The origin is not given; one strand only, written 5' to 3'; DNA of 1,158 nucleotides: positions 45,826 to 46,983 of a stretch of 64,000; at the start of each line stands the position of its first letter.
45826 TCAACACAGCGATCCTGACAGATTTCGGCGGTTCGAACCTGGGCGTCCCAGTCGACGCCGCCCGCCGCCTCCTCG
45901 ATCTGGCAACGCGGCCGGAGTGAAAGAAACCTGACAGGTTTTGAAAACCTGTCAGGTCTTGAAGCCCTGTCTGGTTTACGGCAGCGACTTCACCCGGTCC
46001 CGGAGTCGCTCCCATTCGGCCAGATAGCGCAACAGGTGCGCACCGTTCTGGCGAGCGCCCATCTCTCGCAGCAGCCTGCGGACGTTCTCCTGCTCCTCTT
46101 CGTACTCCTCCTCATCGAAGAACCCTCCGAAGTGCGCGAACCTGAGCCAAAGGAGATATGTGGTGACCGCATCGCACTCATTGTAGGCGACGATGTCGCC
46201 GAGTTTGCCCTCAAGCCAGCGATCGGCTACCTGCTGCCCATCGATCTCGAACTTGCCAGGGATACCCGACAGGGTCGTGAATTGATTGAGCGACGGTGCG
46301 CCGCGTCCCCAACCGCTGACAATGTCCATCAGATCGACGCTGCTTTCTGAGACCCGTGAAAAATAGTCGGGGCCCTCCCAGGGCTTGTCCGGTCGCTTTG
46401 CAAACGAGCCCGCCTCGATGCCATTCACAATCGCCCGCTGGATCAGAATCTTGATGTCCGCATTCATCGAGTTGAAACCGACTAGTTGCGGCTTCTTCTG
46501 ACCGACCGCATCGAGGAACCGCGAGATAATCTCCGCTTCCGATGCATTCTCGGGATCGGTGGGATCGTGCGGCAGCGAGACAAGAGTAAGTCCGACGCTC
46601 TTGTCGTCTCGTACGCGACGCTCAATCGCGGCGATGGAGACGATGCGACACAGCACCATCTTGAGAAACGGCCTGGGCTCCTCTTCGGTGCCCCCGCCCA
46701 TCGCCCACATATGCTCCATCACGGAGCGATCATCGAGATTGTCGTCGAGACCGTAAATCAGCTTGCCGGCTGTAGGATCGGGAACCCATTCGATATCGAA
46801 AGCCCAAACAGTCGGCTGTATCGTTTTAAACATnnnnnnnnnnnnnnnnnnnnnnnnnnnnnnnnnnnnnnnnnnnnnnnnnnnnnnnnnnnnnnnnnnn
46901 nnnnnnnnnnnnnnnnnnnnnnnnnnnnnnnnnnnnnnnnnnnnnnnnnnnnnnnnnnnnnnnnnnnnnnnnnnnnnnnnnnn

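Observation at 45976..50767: SbcD-like / membrane-anchored SMC-like ATPase / PolB-type DEDDy exonuclease operon: a yhaO-yhaN-type module with a non-orthologous third nuclease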

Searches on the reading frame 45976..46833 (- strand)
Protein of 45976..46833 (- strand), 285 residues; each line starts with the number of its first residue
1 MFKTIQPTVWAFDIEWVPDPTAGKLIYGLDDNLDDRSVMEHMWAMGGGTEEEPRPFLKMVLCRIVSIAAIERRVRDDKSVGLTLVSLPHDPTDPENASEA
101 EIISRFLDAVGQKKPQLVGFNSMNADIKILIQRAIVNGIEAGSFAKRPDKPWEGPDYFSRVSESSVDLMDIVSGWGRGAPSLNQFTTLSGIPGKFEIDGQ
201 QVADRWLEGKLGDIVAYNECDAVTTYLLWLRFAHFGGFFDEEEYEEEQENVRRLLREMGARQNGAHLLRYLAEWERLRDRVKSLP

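Call 4: search_protein_families(library=pfam, proteins=[window:45976-46833:-], max_evalue=0.01)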
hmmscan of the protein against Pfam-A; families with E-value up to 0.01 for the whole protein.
window:45976-46833:- (285 aa): 2 families
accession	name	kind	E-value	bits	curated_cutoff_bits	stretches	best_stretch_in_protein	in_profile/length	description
PF10108.15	DNA_pol_B_exo2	-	9.4e-59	199.1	24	1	55-274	2-213/213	Predicted 3'-5' exonuclease related to the exonuclease domain of PolB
PF03104.25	DNA_pol_B_exo1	-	0.00067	19.6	23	1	7-144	64-190/242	DNA polymerase family B, exonuclease domain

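Call 5: search_protein_families(library=padloc, proteins=[window:45976-46833:-], max_evalue=0.01)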
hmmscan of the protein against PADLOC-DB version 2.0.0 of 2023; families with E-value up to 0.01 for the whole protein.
window:45976-46833:- (285 aa): 0 families

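Call 6: search_protein_families(library=ncbifam, proteins=[window:45976-46833:-], max_evalue=0.01)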
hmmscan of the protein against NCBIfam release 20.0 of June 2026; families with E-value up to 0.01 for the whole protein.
window:45976-46833:- (285 aa): 0 families

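Call 13: find_homologous_proteins(query=window:45976-46833:-, max_evalue=0.00001)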
Query window:45976-46833:- (285 aa): 1363 proteins with E <= 0.00001 among 2781 candidates; the best 120 are listed.
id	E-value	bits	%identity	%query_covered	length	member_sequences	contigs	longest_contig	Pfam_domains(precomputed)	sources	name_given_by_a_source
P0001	6.0e-192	654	100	100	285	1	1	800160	PF10108.16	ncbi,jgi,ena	jgi:hypothetical protein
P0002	8.6e-191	650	99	100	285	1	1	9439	PF10108.16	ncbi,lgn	ncbi:MAG: 3'-5' exonuclease [Rhodothermales bacterium]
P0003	3.3e-186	635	96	100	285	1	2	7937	PF10108.16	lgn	-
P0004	1.6e-163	561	84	100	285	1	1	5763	PF10108.16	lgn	-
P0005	2.2e-158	544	82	98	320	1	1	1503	PF10108.16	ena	-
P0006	9.3e-157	539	79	100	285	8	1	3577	PF10108.16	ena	-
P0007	3.6e-152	524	80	100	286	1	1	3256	PF10108.16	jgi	jgi:predicted PolB exonuclease-like 3'-5' exonuclease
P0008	5.5e-152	523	79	99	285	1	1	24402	PF10108.16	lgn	-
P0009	1.3e-145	502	75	100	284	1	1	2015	PF10108.16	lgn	-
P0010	7.2e-120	418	66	96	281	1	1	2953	PF10108.16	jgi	jgi:predicted PolB exonuclease-like 3'-5' exonuclease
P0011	1.2e-117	410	65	96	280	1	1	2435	PF10108.16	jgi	jgi:predicted PolB exonuclease-like 3'-5' exonuclease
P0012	8.3e-117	408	65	97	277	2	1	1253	PF10108.16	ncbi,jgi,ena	-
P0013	4.0e-116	405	64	98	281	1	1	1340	PF10108.16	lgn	-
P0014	1.6e-114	400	64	96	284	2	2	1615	PF10108.16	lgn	-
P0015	3.2e-114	399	65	96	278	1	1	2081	PF10108.16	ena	-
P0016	3.3e-113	396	63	97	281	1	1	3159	PF10108.16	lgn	-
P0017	1.6e-110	387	64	96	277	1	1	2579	PF10108.16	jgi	jgi:predicted PolB exonuclease-like 3'-5' exonuclease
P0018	9.3e-110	384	58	99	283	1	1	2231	PF10108.16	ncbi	-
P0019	2.0e-109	383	58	99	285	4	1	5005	PF10108.16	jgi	jgi:predicted PolB exonuclease-like 3'-5' exonuclease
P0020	2.8e-109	383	61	98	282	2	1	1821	PF10108.16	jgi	-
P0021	3.9e-109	382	57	99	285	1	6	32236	PF10108.16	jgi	jgi:predicted PolB exonuclease-like 3'-5' exonuclease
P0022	7.5e-109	381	58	99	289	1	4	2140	PF10108.16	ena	-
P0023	1.4e-108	381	57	99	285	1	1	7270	PF10108.16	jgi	jgi:predicted PolB exonuclease-like 3'-5' exonuclease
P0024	4.1e-108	379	59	99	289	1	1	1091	PF10108.16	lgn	-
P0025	4.3e-108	379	57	99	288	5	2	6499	PF10108.16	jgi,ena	-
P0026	6.6e-108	378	57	99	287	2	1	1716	PF10108.16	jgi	jgi:predicted PolB exonuclease-like 3'-5' exonuclease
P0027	9.9e-108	378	58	98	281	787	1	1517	PF10108.16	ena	-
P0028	1.1e-107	378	57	99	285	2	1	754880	PF10108.16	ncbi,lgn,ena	-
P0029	2.1e-107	377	58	98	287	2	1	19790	PF10108.16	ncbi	ncbi:MAG: hypothetical protein ACE5IL_11095 [Myxococcota bacterium]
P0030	2.1e-107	377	58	97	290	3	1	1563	PF10108.16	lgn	-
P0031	2.4e-107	376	59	98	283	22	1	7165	PF10108.16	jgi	jgi:predicted PolB exonuclease-like 3'-5' exonuclease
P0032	3.2e-107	376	57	98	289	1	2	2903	PF10108.16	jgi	jgi:predicted PolB exonuclease-like 3'-5' exonuclease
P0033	3.4e-107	376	57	98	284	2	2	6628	PF10108.16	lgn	-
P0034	3.9e-107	376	58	99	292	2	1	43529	PF10108.16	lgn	-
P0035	3.9e-107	376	58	98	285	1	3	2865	PF10108.16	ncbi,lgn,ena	-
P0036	4.7e-107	376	57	99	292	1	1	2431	PF10108.16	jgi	jgi:predicted PolB exonuclease-like 3'-5' exonuclease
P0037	7.3e-107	375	57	99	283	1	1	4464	PF10108.16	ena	-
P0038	1.5e-106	374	57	99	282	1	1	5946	PF10108.16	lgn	-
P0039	2.9e-106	373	57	99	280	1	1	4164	PF10108.16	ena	-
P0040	3.4e-106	373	57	97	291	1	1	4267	PF10108.16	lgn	-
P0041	3.8e-106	373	57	98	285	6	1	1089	PF10108.16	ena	-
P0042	4.0e-106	372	57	99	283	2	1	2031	PF10108.16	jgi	-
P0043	5.1e-106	372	55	99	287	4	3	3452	PF10108.16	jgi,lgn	jgi:predicted PolB exonuclease-like 3'-5' exonuclease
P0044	5.4e-106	372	58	97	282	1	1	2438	PF10108.16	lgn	-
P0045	5.6e-106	372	56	98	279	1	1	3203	PF10108.16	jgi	jgi:predicted PolB exonuclease-like 3'-5' exonuclease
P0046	6.0e-106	372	58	99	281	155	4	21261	PF10108.16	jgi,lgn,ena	-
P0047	8.7e-106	371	58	98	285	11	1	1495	PF10108.16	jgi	jgi:hypothetical protein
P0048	9.3e-106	371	58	98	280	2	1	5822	PF10108.16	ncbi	-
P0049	1.3e-105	371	58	98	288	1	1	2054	PF10108.16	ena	-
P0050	1.4e-105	371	56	98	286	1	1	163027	PF10108.16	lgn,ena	-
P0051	1.4e-105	371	58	98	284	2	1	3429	PF10108.16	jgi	-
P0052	1.4e-105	371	58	98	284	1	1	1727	PF10108.16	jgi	-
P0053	1.7e-105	370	59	97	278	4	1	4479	PF10108.16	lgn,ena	-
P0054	1.9e-105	370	57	98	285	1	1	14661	PF10108.16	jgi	jgi:3'-5' exonuclease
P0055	2.1e-105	370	55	99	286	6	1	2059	PF10108.16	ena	-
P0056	2.1e-105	370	59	98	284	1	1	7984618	PF10108.16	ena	-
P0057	2.3e-105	370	58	98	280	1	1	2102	PF10108.16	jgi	-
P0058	2.4e-105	370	55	100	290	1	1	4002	PF10108.16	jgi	jgi:predicted PolB exonuclease-like 3'-5' exonuclease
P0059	2.5e-105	370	57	99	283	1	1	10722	PF10108.16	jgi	jgi:hypothetical protein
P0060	2.9e-105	370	57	98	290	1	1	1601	PF10108.16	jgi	-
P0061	3.0e-105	370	58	98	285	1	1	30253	PF10108.16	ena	-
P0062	3.8e-105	369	57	99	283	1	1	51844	PF10108.16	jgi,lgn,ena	-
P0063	3.9e-105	369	58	99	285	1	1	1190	PF10108.16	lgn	-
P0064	5.1e-105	369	58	98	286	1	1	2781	PF10108.16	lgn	-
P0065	5.2e-105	369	57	100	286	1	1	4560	PF10108.16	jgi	jgi:predicted PolB exonuclease-like 3'-5' exonuclease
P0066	5.7e-105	369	57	98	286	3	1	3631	PF10108.16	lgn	-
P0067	6.3e-105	369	56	99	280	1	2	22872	PF10108.16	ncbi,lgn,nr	ncbi:MAG: hypothetical protein GTO02_20550 [Candidatus Dadabacteria bacterium]|nr:hypothetical prote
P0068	6.3e-105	369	55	99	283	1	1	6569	PF10108.16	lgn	-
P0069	6.8e-105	368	57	98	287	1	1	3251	PF10108.16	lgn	-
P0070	7.0e-105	368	56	98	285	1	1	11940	PF10108.16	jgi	jgi:predicted PolB exonuclease-like 3'-5' exonuclease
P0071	7.4e-105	368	58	99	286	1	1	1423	PF10108.16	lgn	-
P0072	9.9e-105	368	56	97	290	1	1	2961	PF10108.16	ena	-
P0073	1.0e-104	368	58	97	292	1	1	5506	PF10108.16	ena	-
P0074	1.2e-104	368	56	98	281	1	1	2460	PF10108.16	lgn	-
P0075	1.6e-104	367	55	99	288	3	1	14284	PF10108.16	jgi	jgi:predicted PolB exonuclease-like 3'-5' exonuclease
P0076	1.7e-104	367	55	99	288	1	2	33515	PF10108.16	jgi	jgi:predicted PolB exonuclease-like 3'-5' exonuclease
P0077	2.3e-104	367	58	98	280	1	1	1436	PF10108.16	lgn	-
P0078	2.4e-104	367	55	99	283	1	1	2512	PF10108.16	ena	-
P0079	2.5e-104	367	58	97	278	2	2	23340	PF10108.16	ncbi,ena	-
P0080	2.6e-104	367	56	98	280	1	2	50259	PF10108.16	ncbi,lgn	-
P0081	3.9e-104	366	58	98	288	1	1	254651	PF10108.16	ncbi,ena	-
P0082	4.1e-104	366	56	98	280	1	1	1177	PF10108.16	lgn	-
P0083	4.2e-104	366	57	98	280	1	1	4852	PF10108.16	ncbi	-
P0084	4.2e-104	366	57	97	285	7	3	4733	PF10108.16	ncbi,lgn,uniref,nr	ncbi:3'-5' exonuclease [Immundisolibacter sp.]|uniref:3'-5' exonuclease n=1 Tax=Immundisolibacter sp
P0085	4.5e-104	366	57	98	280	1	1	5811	PF10108.16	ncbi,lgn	-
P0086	4.8e-104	366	59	99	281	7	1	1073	PF10108.16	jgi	-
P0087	4.8e-104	366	56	99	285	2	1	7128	PF10108.16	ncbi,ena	-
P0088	5.2e-104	366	55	99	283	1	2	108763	PF10108.16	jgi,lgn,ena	-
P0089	5.2e-104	366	57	96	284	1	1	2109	PF10108.16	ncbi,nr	ncbi:MAG TPA: hypothetical protein EYN97_10615 [Candidatus Lambdaproteobacteria bacterium]|nr:hypoth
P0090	5.6e-104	365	56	98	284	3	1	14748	PF10108.16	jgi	-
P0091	6.4e-104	365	58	99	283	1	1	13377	PF10108.16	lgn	-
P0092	6.8e-104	365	57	98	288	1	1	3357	PF10108.16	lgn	-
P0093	1.1e-103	365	56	100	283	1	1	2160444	PF10108.16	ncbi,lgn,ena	-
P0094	1.2e-103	364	59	98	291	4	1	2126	PF10108.16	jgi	jgi:predicted PolB exonuclease-like 3'-5' exonuclease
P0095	1.4e-103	364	57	96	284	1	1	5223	PF10108.16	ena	-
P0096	1.4e-103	364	56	98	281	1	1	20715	PF10108.16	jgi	-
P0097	1.5e-103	364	58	98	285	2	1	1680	PF10108.16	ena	-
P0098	1.5e-103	364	55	99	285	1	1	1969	PF10108.16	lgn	-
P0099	1.5e-103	364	55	98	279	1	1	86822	PF10108.16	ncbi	-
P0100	1.6e-103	364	58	100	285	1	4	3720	PF10108.16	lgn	-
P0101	1.7e-103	364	56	98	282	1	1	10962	PF10108.16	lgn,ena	-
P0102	1.7e-103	364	57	96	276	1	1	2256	PF10108.16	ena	-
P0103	1.8e-103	364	55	99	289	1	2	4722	PF10108.16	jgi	jgi:predicted PolB exonuclease-like 3'-5' exonuclease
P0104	1.9e-103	364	58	98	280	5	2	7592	PF10108.16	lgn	-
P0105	1.9e-103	364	56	96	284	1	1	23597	PF10108.16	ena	-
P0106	1.9e-103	364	54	98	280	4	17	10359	PF10108.16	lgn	-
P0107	2.0e-103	364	58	97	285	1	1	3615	PF10108.16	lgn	-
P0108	2.2e-103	363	56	99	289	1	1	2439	PF10108.16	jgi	jgi:predicted PolB exonuclease-like 3'-5' exonuclease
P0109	2.2e-103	363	57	98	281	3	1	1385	PF10108.16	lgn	-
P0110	2.3e-103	363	55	96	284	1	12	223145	PF10108.16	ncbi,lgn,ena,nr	ncbi:MAG: 3'-5' exonuclease [SAR324 cluster bacterium]|nr:3'-5' exonuclease [SAR324 cluster bacteriu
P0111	2.6e-103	363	56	96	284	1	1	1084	PF10108.16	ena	-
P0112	2.7e-103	363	58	97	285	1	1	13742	PF10108.16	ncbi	-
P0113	2.9e-103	363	57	98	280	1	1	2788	PF10108.16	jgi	jgi:predicted PolB exonuclease-like 3'-5' exonuclease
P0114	3.0e-103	363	59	98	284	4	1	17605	PF10108.16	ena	-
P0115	3.1e-103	363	57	98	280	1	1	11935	PF10108.16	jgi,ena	-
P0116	3.4e-103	363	56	99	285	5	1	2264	PF10108.16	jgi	-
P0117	3.5e-103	363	55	99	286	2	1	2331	PF10108.16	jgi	-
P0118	3.6e-103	363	57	97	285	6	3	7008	PF10108.16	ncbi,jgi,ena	jgi:hypothetical protein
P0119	3.6e-103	363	58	98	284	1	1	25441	PF10108.16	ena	-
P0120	3.9e-103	363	56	96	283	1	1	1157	PF10108.16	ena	-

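Call 14: find_encoding_contigs(protein=P0028, flank=8000, max_places=2)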
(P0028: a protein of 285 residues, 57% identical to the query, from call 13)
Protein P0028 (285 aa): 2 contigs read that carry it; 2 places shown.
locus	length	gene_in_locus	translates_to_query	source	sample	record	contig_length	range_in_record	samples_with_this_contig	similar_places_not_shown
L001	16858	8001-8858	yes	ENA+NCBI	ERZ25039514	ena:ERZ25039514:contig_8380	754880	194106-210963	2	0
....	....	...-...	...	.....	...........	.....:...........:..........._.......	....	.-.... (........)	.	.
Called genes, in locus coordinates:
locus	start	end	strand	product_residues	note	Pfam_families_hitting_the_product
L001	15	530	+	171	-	PF00160:Pro_isomerase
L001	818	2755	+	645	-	PF27052:Lysyl_endopep_N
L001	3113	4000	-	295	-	PF00075:RNase_H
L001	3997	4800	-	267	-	PF00106:adh_short, PF01370:Epimerase (weak), PF08659:KR, PF13561:adh_short_C2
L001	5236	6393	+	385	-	PF05368:NmrA (faint), PF01370:Epimerase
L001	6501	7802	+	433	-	-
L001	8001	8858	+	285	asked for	PF10108:DNA_pol_B_exo2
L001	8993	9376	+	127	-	PF01042:Ribonuc_L-PSP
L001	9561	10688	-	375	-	PF03590:AsnA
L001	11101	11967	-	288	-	PF00106:adh_short, PF01370:Epimerase, PF08659:KR (weak), PF13561:adh_short_C2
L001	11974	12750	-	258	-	PF10370:Rv2993c-like_N, PF01557:FAA_hydrolase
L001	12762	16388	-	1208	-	PF00082:Peptidase_S8, PF19190:BACON_2 (faint), PF13004:BACON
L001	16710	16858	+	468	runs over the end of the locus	PF01804:Penicil_amidase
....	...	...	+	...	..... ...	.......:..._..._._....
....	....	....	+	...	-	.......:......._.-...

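Call 15: find_encoding_contigs(protein=P0056, flank=8000, max_places=2)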
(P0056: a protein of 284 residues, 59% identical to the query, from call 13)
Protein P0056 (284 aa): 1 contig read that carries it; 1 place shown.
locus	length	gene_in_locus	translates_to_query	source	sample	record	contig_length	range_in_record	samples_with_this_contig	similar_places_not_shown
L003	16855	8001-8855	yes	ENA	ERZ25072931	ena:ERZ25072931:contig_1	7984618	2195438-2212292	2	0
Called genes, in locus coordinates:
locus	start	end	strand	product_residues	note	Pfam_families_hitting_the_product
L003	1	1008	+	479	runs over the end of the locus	PF02934:GatB_N, PF02637:GatB_Yqey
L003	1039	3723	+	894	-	PF02739:5_3_exonuc_N, PF01367:5_3_exonuc, PF01612:DNA_pol_A_exo1, PF22619:DNA_polI_exo1, PF00476:DNA_pol_A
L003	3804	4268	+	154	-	PF01668:SmpB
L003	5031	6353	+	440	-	-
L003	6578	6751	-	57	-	-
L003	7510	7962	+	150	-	PF10543:ORF6N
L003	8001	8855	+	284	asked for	PF10108:DNA_pol_B_exo2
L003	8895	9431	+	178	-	-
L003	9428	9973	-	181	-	-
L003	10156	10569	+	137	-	-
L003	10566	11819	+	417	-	-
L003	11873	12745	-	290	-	PF02698:DUF218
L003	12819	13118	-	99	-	-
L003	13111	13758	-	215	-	PF01656:CbiA, PF02374:ArsA_ATPase (weak), PF09140:MipZ (faint), PF10609:ParA (weak), PF13614:AAA_31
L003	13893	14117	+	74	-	PF11146:DUF2905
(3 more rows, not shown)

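Call 16: find_encoding_contigs(protein=P0110, flank=8000, max_places=2)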
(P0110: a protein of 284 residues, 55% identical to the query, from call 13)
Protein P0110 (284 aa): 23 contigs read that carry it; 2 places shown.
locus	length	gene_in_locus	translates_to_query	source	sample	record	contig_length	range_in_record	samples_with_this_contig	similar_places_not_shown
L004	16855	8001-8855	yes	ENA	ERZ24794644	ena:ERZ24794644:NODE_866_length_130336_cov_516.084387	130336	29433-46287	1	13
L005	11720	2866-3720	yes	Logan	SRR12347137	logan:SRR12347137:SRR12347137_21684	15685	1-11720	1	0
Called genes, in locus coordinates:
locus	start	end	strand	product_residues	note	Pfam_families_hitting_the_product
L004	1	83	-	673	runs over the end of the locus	PF00580:UvrD-helicase, PF13245:AAA_19, PF13604:AAA_30 (faint), PF01443:Viral_helicase1 (faint), PF13087:AAA_12 (faint), PF13361:UvrD_C, PF13538:UvrD_C_2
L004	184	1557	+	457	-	PF13401:AAA_22 (faint), PF02881:SRP54_N, PF00448:SRP54, PF13604:AAA_30 (weak)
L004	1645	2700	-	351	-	PF03739:LptF_LptG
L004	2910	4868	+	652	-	PF00072:Response_reg (faint)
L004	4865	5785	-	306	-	PF04227:Indigoidine_A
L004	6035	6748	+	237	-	PF00117:GATase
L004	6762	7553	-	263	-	PF00535:Glycos_transf_2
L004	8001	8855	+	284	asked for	PF10108:DNA_pol_B_exo2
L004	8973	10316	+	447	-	PF02749:QRPTase_N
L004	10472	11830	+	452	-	PF00860:Xan_ur_permease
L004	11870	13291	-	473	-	PF22484:DUF6986, PF01274:MS_TIM-barrel (weak), PF03328:HpcH_HpaI (weak)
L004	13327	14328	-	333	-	PF03561:Allantoicase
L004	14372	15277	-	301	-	PF01522:Polysacc_deac_1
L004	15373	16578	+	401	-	PF06181:Urate_ox_N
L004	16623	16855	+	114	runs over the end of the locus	PF00576:Transthyretin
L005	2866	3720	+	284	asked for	PF10108:DNA_pol_B_exo2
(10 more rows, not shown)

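Call 18: find_related_loci(query=A1, collection=genome_contigs, flank=10000)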
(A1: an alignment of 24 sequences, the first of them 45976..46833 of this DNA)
Query A1 (285 aa) in genome_contigs; peptide patterns used: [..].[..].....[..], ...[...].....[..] (x = any residue, [..] = any of these).
499 stretches matched a pattern; 492 encode a relative of the query (tblastn E <= 1e-3); the best 80 are kept; 80 distinct loci.
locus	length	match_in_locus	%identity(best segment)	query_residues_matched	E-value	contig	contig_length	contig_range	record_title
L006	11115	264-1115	80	1-284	1e-152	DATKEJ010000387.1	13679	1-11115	MAG TPA_asm: Rhodothermales bacterium isolate SMAG_U14496 k141_1497853, whole genome shotgun sequence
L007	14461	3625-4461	58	1-278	1e-111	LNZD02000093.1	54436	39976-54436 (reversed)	MAG: SAR324 cluster bacterium lautmerah10 scaffold93, whole genome shotgun sequence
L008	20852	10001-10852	57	1-283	2e-111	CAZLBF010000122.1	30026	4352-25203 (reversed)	MAG TPA_asm: uncultured Myxococcales bacterium isolate binchicken_co231_155 genome assembly, contig: k141_5131661, whole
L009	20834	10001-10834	59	1-277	2e-111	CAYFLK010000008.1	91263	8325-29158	MAG TPA_asm: uncultured Pseudomonadota bacterium isolate ERP019367_co1_136 genome assembly, contig: NODE_325_length_9126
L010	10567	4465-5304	60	1-281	5e-111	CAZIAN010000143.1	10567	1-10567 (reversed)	MAG TPA_asm: uncultured Pirellulales bacterium isolate binchicken_co81_115 genome assembly, contig: NODE_10243_length_10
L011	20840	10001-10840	60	1-281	3e-110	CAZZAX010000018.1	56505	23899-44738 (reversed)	MAG TPA_asm: uncultured Pirellulales bacterium isolate SRP068000_co1_46 genome assembly, contig: NODE_443_length_56505_c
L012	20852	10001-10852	57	1-283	3e-110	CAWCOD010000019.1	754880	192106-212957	MAG: uncultured Holophagae bacterium isolate MFD03804.bin.1.68 genome assembly, contig: contig_8380, whole genome shotgu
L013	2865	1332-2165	58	1-279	1e-113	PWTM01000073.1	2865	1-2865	MAG: PVC group bacterium isolate CSSed11_184 CS-Sed11-C95998, whole genome shotgun sequence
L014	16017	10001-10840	59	1-281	5e-110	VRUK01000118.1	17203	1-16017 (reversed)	MAG: Planctomycetota bacterium isolate MohnsGC08_bin89 NODE_125_length_17203_cov_54.334345, whole genome shotgun sequenc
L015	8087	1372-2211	59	1-281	4e-110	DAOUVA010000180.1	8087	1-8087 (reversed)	MAG TPA_asm: Phycisphaerae bacterium isolate CSMAG_837 CSMAG_837_k141_617431_length_8087_cov_198.0000, whole genome shot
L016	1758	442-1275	57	1-278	2e-117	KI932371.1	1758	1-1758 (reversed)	MAG: Candidatus Entotheonella sp. TSY1 genomic scaffold TSY1_scaffold00642, whole genome shotgun sequence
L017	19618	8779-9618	58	1-279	1e-109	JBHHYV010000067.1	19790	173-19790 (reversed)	MAG: Myxococcota bacterium isolate Maj_2_bin.28 NODE_1331_length_19790_cov_7.993261, whole genome shotgun sequence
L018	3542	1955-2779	57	1-277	3e-111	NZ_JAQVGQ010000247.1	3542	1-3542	MAG: Immundisolibacter sp. isolate STE_186 NODE_89568_length_3542_cov_5.718594_Sandtown_E, whole genome shotgun sequence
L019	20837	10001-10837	57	1-278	2e-109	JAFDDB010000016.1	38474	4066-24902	MAG: Deltaproteobacteria bacterium isolate Meg19_02_Bin_157 Meg19_02_Bin_157_scaffold_277, whole genome shotgun sequence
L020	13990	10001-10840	58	1-281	3e-109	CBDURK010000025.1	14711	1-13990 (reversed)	MAG TPA_asm: uncultured bacterium isolate SRR21487744_binner12_Refined_154 genome assembly, contig: ERZ25748493.1313, wh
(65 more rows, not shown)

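Call 28: find_encoding_contigs(protein=P0002, flank=9000, max_places=2)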
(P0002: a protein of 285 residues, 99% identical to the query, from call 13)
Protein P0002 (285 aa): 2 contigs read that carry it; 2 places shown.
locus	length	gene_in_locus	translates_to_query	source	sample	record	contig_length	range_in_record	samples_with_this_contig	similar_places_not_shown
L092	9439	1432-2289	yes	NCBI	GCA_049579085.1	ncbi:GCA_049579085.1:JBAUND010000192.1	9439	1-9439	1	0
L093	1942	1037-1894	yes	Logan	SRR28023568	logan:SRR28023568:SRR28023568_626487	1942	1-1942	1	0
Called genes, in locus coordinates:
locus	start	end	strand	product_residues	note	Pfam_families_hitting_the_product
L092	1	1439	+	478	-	?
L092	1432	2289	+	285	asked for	PF10108:DNA_pol_B_exo2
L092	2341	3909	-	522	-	PF00498:FHA (weak), PF00089:Trypsin, PF13365:Trypsin_2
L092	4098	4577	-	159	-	-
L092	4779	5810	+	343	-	PF08240:ADH_N, PF16912:Glu_dehyd_C, PF00107:ADH_zinc_N, PF13602:ADH_zinc_N_2 (faint)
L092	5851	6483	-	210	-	PF00440:TetR_N, PF17938:TetR_C_29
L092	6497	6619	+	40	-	-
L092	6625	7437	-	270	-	PF03618:Kinase-PPPase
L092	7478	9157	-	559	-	PF01979:Amidohydro_1 (weak), PF07969:Amidohydro_3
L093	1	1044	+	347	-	?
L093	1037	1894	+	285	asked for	PF10108:DNA_pol_B_exo2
